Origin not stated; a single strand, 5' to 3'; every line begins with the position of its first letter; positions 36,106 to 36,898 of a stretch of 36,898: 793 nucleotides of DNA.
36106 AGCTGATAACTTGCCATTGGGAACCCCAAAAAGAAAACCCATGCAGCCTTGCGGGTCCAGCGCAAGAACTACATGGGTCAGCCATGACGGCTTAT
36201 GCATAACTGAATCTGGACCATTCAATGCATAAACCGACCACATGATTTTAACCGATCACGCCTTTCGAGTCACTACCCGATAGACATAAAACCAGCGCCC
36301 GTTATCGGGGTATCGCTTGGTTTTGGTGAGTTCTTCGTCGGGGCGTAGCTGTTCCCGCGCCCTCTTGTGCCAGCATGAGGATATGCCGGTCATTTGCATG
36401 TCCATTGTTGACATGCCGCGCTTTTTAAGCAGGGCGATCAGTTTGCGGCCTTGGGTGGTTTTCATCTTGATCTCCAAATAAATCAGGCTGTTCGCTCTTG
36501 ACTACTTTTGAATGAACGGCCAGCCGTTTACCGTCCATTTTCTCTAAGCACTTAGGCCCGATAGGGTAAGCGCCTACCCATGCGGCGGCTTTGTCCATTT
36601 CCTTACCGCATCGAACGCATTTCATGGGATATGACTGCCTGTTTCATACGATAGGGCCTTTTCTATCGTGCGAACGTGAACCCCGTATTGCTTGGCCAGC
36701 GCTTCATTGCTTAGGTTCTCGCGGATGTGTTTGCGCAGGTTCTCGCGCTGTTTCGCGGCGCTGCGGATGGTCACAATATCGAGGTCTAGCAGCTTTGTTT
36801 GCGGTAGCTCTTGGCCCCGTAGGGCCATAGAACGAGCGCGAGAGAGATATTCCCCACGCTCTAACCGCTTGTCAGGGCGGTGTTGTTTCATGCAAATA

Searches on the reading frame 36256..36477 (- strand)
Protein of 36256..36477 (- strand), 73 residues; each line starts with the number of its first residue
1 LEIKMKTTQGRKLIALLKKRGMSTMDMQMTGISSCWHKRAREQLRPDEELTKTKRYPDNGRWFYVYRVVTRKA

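Call 11: search_protein_families(library=pfam, proteins=[window:36256-36477:-], max_evalue=0.01)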
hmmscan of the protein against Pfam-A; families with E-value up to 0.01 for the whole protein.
window:36256-36477:- (73 aa): 0 families

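Call 13: search_protein_families(library=phrogs, proteins=[window:36256-36477:-], max_evalue=0.001)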
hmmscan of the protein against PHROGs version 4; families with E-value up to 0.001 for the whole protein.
window:36256-36477:- (73 aa): 0 families

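Call 31: search_solved_structures(query=window:36259-36465:-, max_evalue=10)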
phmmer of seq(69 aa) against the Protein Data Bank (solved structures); distinct sequences matched with E-value up to 10: 1.
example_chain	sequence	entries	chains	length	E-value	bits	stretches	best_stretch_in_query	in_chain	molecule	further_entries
7t5u_A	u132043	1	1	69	0.36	14.4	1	3-47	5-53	Helix-turn-helix domain-containing protein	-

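Call 33: search_protein_families(library=pfam, proteins=[window:36259-36465:-], max_evalue=10)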
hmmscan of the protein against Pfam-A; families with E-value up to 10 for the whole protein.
seq(69 aa): 1 family
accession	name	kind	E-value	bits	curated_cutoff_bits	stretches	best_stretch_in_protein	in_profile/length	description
PF12123.13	CBD_PlyG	-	0.072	13.3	28.2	1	41-62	23-44/44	PlyG Cell wall binding domain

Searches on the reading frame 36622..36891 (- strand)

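Call 11: search_protein_families(library=pfam, proteins=[window:36622-36891:-], max_evalue=0.01)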
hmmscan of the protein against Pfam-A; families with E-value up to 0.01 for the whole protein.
window:36622-36891:- (89 aa): 2 families
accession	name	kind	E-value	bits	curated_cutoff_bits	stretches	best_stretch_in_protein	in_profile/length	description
PF13730.12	HTH_36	-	0.0024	18.1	25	1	59-80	25-46/55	Helix-turn-helix domain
PF13613.12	HTH_Tnp_4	-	0.0077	16.3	27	0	55-78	15-38/53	Helix-turn-helix of DDE superfamily endonuclease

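Call 13: search_protein_families(library=phrogs, proteins=[window:36622-36891:-], max_evalue=0.001)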
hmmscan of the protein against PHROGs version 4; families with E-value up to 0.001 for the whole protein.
window:36622-36891:- (89 aa): 0 families

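Call 33: search_protein_families(library=pfam, proteins=[window:36625-36891:-], max_evalue=10)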
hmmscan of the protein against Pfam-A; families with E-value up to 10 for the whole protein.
seq(89 aa): 7 families
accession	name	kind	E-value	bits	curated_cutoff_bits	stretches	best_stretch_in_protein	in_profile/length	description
PF13730.12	HTH_36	-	0.0024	18.1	25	1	59-80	25-46/55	Helix-turn-helix domain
PF13613.12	HTH_Tnp_4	-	0.0077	16.3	27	1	55-78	15-38/53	Helix-turn-helix of DDE superfamily endonuclease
PF09607.16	BrkDBD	-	0.031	14.7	23.4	1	63-80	29-46/58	Brinker DNA-binding domain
PF08279.18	HTH_11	-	0.035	14.4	25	1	57-80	13-36/55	HTH domain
PF00392.27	GntR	-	0.041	14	27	1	58-81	22-46/64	Bacterial regulatory proteins, gntR family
PF08281.18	Sigma70_r4_2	-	0.076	13.1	25.7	1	47-81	14-48/54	Sigma-70, region 4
PF01381.28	HTH_3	-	0.08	13.4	23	1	54-78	6-28/55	Helix-turn-helix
